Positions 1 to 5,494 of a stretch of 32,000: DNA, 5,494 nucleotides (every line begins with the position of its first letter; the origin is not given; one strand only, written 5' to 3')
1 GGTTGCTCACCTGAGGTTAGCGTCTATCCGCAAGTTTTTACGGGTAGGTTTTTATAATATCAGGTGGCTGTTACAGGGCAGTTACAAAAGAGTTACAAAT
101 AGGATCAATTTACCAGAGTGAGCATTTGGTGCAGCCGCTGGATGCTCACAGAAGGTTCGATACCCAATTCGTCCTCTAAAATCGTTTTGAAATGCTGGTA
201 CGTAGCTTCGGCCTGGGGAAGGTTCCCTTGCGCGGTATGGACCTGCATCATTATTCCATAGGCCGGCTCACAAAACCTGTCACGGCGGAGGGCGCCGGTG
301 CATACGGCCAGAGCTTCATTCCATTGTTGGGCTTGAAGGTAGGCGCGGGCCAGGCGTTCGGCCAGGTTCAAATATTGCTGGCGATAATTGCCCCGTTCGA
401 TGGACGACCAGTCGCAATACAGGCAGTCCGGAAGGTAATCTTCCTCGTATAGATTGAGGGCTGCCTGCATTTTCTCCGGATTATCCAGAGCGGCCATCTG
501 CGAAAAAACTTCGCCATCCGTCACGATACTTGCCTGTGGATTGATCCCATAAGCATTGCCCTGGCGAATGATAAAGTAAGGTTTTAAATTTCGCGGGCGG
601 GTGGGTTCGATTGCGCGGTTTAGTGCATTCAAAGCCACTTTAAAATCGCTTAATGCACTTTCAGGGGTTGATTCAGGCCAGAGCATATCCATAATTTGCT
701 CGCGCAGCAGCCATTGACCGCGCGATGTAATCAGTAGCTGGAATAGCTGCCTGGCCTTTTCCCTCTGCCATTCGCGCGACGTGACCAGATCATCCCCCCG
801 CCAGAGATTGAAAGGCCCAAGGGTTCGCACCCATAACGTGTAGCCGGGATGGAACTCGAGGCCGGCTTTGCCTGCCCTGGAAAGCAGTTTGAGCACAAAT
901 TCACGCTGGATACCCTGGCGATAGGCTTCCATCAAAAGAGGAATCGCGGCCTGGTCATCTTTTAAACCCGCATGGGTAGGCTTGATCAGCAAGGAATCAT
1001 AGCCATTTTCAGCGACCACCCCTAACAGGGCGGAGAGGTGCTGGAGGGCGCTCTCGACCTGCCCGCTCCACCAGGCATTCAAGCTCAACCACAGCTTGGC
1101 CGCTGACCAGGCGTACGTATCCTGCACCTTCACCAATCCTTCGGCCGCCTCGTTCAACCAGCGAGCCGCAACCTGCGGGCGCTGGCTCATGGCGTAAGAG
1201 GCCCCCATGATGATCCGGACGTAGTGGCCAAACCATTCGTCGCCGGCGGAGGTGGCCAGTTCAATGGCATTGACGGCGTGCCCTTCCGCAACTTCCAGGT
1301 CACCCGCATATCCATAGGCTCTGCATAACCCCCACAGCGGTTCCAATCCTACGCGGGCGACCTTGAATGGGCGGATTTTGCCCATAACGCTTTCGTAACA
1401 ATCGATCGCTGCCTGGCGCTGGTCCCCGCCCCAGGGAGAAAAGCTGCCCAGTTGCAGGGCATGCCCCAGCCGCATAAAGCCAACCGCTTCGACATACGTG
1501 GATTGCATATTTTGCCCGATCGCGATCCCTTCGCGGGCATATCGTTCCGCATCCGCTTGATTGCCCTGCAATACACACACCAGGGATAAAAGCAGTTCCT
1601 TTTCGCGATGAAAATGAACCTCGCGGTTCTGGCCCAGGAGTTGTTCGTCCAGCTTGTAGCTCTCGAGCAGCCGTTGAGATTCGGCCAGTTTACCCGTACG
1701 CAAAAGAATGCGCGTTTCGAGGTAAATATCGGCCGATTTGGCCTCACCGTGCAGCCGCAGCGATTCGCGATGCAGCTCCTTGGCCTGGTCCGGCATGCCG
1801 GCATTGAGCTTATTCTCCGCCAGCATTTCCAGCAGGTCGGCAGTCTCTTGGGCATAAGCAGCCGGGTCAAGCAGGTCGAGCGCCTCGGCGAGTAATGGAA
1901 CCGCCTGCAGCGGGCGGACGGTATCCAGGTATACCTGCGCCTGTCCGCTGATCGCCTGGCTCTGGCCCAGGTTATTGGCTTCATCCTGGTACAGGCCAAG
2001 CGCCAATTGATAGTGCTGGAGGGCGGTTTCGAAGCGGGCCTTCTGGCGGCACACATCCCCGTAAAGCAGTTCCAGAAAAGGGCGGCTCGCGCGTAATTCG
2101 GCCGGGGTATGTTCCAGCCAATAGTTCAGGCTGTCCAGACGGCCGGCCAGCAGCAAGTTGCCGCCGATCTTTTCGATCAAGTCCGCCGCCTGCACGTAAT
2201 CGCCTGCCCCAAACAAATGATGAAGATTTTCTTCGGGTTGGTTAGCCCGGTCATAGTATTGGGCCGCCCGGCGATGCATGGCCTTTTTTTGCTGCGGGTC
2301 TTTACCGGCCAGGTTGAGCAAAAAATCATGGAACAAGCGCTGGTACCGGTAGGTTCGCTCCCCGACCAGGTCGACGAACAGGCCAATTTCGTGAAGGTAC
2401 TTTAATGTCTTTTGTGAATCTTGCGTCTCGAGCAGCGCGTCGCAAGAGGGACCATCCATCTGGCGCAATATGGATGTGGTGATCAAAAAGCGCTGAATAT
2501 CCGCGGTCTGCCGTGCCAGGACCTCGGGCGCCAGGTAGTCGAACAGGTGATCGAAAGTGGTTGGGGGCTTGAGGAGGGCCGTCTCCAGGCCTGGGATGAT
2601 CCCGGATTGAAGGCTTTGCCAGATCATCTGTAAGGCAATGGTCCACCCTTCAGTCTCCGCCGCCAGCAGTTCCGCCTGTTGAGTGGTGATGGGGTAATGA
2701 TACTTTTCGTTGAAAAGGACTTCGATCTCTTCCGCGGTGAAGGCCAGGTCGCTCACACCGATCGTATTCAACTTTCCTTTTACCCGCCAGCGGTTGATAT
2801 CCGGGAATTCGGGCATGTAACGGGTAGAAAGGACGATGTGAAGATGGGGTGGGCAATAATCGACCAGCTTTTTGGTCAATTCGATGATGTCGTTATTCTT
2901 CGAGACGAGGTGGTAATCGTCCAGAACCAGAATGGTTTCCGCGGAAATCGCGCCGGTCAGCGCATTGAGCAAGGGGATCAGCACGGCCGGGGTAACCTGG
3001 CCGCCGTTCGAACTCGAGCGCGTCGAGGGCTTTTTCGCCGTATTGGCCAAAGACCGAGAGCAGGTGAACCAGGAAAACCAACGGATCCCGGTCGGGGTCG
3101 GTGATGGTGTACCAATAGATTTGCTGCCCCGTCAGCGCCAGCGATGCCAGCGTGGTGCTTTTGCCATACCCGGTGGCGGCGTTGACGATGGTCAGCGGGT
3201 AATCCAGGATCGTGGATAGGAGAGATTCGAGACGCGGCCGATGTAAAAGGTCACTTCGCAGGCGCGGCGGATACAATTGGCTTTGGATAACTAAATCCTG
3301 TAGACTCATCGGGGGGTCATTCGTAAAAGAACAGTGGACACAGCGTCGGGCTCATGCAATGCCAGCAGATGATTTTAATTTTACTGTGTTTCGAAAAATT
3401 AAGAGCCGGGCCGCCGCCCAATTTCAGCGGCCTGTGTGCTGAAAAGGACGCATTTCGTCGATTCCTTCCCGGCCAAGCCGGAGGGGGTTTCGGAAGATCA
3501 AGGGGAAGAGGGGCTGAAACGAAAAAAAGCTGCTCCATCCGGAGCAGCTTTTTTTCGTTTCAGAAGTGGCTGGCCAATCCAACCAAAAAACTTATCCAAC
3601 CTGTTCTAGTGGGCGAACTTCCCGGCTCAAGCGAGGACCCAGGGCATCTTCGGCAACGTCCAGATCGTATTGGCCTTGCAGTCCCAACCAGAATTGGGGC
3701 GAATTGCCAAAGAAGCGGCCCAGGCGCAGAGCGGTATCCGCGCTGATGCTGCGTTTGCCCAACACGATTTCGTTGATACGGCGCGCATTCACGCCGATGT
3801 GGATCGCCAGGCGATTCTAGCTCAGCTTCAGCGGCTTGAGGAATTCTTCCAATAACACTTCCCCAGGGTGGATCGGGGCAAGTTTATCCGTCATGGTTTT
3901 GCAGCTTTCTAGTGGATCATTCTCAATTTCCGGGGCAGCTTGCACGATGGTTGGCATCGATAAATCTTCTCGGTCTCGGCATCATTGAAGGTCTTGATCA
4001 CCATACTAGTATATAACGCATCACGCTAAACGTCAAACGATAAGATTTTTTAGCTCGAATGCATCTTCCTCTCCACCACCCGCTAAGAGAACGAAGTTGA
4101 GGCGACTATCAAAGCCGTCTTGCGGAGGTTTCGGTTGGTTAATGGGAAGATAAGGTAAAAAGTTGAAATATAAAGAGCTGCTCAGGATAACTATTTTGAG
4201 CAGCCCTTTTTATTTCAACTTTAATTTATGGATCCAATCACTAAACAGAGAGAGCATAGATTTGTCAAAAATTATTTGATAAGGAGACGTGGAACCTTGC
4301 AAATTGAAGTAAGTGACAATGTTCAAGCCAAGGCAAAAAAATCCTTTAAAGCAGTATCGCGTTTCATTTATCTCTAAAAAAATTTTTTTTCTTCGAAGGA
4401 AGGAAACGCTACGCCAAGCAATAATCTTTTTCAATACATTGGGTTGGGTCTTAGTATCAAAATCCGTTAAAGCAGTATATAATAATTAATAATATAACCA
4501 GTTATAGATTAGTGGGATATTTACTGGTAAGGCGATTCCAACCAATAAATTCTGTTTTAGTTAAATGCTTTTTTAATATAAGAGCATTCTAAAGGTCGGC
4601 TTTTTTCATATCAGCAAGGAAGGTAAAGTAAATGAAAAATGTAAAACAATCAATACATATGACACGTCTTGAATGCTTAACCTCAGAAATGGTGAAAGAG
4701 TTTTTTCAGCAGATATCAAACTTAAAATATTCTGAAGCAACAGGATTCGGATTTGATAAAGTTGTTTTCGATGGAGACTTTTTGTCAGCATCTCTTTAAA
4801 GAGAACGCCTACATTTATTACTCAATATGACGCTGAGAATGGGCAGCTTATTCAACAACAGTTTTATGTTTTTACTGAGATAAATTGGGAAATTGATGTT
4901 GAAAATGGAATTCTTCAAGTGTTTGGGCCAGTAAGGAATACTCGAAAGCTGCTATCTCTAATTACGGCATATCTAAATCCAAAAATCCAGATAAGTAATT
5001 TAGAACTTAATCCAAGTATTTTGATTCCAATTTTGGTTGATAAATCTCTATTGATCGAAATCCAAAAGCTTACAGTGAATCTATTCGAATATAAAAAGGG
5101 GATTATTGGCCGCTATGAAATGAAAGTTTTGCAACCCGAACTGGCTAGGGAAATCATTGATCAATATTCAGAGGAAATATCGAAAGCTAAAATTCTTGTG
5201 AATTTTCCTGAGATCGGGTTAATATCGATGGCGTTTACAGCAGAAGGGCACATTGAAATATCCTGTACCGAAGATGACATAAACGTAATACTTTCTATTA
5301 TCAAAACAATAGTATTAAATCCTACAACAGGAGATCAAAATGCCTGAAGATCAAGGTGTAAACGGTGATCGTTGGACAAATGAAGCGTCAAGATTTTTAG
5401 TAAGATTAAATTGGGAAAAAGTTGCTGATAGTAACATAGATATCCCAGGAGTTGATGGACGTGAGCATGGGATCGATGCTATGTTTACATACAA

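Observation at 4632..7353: Candidate undescribed defence/conflict system: tightly coupled operon of unknown, Mrr-like nuclease, unknown, unknown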

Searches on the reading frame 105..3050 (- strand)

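Call 93: search_protein_families(library=pfam, proteins=[window:105-3050:-], max_evalue=0.01)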
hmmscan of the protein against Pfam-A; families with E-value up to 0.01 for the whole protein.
window:105-3050:- (981 aa): 4 families
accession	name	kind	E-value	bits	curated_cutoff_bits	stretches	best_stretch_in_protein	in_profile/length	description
PF03704.23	BTAD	-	8.8e-14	52.5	22.1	1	859-976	27-144/146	Bacterial transcriptional activator domain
PF13424.12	TPR_12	-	3.1e-08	34.1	30.1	1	329-394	8-75/77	Tetratricopeptide repeat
PF14559.12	TPR_19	-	0.00093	19.9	25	0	905-952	2-49/68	Tetratricopeptide repeat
PF00486.34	Trans_reg_C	-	0.0073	16.8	26.2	0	764-816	8-59/77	Transcriptional regulatory protein, C terminal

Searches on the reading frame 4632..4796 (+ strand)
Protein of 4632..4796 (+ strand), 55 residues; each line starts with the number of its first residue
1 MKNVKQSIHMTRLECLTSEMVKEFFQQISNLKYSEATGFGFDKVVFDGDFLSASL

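Call 4: search_protein_families(library=pfam, proteins=[window:4632-4796:+], max_evalue=1)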
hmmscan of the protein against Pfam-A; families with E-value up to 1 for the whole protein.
window:4632-4796:+ (55 aa): 0 families

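Call 5: search_protein_families(library=padloc, proteins=[window:4632-4796:+], max_evalue=1)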
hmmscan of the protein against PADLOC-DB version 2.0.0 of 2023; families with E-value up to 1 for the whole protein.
window:4632-4796:+ (55 aa): 0 families

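Call 6: search_protein_families(library=ncbifam, proteins=[window:4632-4796:+], max_evalue=1)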
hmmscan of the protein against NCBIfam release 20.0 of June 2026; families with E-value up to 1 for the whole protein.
window:4632-4796:+ (55 aa): 0 families

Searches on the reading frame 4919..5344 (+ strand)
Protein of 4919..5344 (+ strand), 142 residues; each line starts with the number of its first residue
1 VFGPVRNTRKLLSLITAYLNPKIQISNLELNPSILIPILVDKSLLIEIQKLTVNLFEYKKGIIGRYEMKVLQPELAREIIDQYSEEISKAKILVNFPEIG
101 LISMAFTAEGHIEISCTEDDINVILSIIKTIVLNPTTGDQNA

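Call 4: search_protein_families(library=pfam, proteins=[window:4919-5344:+], max_evalue=1)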
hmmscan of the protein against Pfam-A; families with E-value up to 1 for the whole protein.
window:4919-5344:+ (142 aa): 1 family
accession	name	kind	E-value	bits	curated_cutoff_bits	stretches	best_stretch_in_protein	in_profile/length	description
PF24408.1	wHTH-Calcineurin_assc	-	0.03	14.6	27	0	66-99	7-39/56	wHTH-Calcineurin_assc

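Call 5: search_protein_families(library=padloc, proteins=[window:4919-5344:+], max_evalue=1)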
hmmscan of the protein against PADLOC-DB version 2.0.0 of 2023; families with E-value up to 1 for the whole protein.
window:4919-5344:+ (142 aa): 0 families

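Call 6: search_protein_families(library=ncbifam, proteins=[window:4919-5344:+], max_evalue=1)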
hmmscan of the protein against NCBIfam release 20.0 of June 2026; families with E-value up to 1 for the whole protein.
window:4919-5344:+ (142 aa): 0 families
